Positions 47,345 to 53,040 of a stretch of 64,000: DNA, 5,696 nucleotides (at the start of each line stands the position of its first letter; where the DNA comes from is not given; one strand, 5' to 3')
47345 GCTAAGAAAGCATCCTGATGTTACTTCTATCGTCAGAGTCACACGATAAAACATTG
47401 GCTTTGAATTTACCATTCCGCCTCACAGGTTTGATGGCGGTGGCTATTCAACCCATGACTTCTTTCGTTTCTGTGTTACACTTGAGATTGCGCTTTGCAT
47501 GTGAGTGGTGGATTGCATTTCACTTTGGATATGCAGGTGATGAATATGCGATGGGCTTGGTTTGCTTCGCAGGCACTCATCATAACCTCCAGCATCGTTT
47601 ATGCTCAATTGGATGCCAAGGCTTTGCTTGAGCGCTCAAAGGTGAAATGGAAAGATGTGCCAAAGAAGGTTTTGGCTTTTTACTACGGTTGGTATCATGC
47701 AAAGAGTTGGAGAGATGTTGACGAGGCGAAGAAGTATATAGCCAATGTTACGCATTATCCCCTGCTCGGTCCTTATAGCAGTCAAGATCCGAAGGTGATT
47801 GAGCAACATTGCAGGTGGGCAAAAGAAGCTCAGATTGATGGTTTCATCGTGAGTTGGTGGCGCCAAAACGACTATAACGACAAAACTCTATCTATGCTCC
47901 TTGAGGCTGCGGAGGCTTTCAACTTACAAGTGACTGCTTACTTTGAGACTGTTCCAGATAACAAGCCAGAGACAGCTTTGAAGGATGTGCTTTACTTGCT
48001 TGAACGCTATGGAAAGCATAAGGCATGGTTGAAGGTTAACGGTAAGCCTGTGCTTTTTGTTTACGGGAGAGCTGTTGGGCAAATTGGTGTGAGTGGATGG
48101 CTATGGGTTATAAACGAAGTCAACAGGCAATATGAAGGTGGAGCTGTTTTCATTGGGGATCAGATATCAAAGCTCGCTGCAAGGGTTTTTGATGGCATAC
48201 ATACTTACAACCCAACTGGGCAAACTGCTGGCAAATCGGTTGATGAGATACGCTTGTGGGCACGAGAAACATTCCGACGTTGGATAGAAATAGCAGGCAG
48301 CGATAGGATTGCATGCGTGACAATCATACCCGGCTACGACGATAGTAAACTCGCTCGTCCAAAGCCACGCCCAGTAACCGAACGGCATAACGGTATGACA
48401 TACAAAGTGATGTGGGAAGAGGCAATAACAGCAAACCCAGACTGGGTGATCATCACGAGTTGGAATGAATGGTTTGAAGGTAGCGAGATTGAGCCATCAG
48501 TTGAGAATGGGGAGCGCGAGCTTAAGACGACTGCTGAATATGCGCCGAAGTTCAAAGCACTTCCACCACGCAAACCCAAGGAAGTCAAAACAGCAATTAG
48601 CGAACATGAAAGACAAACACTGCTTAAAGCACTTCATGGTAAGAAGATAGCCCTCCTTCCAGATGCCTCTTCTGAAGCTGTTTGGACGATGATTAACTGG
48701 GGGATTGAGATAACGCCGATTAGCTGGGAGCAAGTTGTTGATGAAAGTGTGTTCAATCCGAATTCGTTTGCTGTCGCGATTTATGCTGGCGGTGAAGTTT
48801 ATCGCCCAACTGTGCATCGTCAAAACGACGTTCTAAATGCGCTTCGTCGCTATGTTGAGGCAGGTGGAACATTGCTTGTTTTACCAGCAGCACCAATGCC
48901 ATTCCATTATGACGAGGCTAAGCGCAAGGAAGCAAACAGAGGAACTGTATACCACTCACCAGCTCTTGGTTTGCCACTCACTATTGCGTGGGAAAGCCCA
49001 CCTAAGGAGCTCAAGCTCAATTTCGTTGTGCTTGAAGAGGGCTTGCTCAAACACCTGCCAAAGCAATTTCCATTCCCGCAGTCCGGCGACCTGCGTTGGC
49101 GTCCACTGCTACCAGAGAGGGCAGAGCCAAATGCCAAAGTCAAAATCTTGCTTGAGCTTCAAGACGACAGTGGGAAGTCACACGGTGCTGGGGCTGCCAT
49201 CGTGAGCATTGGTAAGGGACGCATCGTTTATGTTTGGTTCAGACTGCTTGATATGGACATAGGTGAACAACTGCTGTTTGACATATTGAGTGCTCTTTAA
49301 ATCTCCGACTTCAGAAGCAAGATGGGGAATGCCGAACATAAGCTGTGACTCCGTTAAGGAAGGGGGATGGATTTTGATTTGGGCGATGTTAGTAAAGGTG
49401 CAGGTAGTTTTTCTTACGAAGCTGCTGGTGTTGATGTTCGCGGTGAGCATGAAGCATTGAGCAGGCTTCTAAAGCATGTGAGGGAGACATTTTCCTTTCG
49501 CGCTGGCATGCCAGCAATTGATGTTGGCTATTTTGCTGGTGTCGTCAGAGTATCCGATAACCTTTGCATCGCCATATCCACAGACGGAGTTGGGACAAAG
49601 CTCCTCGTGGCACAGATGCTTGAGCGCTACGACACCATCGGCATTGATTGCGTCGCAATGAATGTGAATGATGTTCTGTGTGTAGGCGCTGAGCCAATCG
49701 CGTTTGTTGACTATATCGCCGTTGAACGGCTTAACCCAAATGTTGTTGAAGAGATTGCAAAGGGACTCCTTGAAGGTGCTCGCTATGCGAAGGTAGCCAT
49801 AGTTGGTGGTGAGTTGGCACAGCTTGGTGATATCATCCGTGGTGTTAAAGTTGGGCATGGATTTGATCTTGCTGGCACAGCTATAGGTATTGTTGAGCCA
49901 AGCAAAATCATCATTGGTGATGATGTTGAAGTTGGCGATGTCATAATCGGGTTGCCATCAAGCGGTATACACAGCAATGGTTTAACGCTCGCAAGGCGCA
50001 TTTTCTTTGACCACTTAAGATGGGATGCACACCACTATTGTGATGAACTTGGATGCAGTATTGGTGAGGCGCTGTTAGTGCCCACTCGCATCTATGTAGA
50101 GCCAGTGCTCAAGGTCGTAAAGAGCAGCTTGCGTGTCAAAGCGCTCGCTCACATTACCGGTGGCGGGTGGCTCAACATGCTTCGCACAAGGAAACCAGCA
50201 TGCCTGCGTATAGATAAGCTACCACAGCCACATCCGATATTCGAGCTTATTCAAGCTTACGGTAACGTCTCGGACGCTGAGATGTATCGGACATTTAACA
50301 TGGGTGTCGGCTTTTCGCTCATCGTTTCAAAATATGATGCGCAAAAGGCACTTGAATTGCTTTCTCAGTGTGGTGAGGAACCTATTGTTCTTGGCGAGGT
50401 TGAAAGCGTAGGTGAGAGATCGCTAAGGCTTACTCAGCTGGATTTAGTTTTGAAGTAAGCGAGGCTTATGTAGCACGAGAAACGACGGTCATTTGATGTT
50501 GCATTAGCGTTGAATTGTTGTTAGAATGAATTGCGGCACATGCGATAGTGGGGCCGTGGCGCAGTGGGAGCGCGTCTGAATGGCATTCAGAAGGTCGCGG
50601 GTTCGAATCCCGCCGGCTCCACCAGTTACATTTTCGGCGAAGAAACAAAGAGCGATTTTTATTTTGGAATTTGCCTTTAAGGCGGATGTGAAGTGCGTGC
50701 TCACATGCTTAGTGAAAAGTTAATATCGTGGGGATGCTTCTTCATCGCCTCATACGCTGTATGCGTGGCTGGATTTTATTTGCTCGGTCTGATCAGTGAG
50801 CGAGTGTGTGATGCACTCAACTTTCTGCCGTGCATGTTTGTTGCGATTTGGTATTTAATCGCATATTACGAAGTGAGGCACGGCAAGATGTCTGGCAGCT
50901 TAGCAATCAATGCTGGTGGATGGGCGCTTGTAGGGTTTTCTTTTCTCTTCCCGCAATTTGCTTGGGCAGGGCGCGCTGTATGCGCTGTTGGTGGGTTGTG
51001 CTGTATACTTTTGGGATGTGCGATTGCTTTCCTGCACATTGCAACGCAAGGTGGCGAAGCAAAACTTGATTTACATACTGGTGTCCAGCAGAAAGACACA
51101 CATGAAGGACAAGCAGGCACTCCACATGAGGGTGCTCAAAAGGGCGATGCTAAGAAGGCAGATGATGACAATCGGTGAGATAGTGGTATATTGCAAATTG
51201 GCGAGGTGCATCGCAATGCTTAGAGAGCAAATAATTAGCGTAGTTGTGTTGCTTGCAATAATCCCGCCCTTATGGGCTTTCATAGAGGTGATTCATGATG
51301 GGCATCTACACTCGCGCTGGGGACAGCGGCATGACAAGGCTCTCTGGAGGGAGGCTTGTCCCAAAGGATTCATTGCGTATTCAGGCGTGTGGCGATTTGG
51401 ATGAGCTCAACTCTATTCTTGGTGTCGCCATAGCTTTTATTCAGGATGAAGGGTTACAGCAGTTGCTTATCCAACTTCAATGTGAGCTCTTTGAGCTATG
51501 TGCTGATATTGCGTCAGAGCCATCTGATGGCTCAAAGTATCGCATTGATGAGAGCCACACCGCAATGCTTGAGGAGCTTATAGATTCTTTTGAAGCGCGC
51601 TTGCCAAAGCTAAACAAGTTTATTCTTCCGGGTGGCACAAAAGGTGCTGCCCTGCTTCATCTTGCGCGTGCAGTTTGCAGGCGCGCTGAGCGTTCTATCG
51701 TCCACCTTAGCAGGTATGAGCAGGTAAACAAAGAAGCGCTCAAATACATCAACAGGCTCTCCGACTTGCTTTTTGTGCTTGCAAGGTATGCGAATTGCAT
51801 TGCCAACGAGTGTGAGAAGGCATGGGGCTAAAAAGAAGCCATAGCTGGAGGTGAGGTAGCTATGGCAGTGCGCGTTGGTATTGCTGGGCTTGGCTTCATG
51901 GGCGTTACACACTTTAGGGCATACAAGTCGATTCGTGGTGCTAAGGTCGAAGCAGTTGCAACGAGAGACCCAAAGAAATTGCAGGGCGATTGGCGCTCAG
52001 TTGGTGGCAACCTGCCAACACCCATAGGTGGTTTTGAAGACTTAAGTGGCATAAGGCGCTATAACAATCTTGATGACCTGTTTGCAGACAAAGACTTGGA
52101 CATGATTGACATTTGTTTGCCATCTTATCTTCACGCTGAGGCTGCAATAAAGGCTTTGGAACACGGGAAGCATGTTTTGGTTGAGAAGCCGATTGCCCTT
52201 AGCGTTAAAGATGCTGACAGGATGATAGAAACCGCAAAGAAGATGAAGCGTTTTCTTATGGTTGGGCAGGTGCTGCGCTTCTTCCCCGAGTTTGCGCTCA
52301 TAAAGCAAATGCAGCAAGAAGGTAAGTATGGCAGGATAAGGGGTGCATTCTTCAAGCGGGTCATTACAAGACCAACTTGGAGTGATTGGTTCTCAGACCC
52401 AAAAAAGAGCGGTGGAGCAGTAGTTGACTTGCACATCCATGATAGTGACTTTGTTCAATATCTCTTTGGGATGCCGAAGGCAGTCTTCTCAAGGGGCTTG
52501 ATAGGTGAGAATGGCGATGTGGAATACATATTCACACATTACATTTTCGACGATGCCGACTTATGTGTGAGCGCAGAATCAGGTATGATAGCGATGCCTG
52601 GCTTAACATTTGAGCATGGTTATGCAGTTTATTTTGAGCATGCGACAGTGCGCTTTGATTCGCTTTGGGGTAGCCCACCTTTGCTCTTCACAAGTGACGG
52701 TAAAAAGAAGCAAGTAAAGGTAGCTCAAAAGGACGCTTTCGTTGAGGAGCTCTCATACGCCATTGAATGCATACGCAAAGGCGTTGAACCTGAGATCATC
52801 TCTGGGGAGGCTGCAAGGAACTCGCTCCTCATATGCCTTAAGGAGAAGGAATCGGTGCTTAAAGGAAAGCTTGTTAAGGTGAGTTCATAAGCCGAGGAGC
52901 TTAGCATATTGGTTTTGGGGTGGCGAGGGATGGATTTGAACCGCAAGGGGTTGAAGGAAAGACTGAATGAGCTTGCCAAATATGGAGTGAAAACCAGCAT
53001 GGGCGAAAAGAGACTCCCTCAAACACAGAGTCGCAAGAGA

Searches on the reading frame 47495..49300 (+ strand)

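Call 61: search_protein_families(library=pfam, proteins=[window:47495-49300:+], max_evalue=0.00001)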
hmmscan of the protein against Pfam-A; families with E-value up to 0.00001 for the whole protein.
window:47495-49300:+ (601 aa): 3 families
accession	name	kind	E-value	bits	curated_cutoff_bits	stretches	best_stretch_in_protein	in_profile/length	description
PF16317.11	Glyco_hydro_99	-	4.1e-39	135.1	33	1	85-338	56-310/341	Glycosyl hydrolase family 99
PF03659.20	Glyco_hydro_71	-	2.7e-11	43.3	34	1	94-187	10-101/375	Glycosyl hydrolase family 71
PF14307.12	Glyco_tran_WbsX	-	1.1e-07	32.1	25.1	0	273-344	272-348/350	Glycosyltransferase WbsX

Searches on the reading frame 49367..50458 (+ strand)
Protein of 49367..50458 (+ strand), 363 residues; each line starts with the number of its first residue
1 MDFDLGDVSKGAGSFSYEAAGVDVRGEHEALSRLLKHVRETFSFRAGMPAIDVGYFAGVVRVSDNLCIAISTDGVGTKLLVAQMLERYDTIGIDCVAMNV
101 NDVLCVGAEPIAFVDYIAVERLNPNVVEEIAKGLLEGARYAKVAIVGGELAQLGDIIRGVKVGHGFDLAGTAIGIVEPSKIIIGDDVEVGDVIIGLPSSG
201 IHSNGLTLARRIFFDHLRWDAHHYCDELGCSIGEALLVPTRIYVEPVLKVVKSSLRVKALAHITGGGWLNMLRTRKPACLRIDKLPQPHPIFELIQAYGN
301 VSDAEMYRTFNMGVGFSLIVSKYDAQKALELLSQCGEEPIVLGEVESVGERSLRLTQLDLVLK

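Call 61: search_protein_families(library=pfam, proteins=[window:49367-50458:+], max_evalue=0.00001)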
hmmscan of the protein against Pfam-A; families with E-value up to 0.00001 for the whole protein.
window:49367-50458:+ (363 aa): 2 families
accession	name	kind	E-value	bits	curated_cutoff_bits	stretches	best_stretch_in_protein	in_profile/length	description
PF00586.29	AIRS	-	8.6e-26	91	24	1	57-176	4-112/112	AIR synthase related protein, N-terminal domain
PF02769.27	AIRS_C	-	5.9e-23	82.2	23.1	1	188-351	1-151/156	AIR synthase related protein, C-terminal domain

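Call 69: search_protein_families(library=ncbifam, proteins=[window:49367-50458:+], max_evalue=1e-20)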
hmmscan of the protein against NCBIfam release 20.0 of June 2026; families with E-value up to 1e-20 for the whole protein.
window:49367-50458:+ (363 aa): 1 family
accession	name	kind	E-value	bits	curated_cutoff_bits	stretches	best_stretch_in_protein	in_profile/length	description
TIGR00878.1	purM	equivalog_domain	3.5e-115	384.7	236.35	1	16-346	2-330/332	phosphoribosylformylglycinamidine cyclo-ligase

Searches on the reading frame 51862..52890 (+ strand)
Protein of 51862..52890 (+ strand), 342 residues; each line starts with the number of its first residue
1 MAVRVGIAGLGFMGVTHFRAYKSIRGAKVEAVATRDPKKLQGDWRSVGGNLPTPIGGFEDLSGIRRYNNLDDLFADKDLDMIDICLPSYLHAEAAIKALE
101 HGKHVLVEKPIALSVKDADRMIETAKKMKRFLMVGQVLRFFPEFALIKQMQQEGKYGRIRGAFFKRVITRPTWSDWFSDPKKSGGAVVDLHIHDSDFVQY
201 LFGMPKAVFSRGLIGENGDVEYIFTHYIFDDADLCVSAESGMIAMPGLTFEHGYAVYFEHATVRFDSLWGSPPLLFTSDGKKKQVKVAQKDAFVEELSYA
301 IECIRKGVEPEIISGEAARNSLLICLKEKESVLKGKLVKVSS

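Call 61: search_protein_families(library=pfam, proteins=[window:51862-52890:+], max_evalue=0.00001)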
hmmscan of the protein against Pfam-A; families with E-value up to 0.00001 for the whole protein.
window:51862-52890:+ (342 aa): 3 families
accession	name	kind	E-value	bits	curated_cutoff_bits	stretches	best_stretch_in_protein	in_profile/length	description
PF01408.29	GFO_IDH_MocA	-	4.7e-26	92.3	24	1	3-135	1-119/120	Oxidoreductase family, NAD-binding Rossmann fold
PF22725.1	GFO_IDH_MocA_C3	-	1.3e-12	48.3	27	1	145-244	2-106/124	GFO/IDH/MocA C-terminal domain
PF02894.22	GFO_IDH_MocA_C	-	5.1e-07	30.1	22.9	1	154-208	7-64/218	Oxidoreductase family, C-terminal alpha/beta domain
